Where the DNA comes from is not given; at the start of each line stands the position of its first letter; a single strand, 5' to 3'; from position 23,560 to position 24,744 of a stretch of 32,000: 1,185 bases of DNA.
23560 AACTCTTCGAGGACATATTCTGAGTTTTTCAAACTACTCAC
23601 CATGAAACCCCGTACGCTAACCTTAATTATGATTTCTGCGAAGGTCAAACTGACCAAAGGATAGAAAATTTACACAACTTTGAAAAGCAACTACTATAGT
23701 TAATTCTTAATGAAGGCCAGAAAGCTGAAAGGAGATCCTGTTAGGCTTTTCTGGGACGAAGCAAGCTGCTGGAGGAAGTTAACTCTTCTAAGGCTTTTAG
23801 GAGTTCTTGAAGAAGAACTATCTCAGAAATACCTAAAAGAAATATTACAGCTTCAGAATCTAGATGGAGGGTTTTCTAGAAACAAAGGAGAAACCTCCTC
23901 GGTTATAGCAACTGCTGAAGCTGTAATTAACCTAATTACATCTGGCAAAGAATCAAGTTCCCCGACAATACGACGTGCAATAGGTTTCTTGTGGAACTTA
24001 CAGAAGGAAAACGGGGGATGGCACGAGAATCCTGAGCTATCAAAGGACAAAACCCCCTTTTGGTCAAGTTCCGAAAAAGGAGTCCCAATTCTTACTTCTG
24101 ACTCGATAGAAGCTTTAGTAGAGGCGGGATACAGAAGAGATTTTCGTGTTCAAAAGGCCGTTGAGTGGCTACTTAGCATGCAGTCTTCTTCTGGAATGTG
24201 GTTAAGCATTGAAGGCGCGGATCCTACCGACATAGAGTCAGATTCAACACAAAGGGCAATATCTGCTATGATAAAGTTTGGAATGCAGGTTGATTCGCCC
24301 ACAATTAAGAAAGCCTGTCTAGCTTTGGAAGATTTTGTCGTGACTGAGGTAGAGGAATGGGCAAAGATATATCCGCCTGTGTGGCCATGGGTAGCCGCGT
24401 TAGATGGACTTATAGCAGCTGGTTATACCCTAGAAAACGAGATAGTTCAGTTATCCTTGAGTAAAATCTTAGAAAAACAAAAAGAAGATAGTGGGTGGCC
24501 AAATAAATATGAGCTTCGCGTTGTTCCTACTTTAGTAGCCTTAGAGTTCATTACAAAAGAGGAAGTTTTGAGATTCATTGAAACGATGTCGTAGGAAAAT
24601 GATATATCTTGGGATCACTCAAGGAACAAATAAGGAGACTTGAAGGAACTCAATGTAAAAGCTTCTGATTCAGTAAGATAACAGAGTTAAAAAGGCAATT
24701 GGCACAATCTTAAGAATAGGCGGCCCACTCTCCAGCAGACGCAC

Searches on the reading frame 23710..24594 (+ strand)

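Call 22: search_protein_families(library=pfam, proteins=[window:23710-24594:+], max_evalue=0.001)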
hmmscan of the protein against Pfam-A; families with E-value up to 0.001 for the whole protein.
window:23710-24594:+ (294 aa): 3 families
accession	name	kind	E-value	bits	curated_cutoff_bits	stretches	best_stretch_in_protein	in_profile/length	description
PF13243.12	SQHop_cyclase_C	-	1.7e-14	54.1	26.1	1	36-165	159-285/319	Squalene-hopene cyclase C-terminal domain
PF13249.12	SQHop_cyclase_N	-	1.2e-09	38.2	26.2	1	25-93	34-102/291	Squalene-hopene cyclase N-terminal domain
PF00432.27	Prenyltrans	-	5.3e-09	36.4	26.5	1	25-159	37-162/304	Prenyltransferase alpha-alpha toroid domain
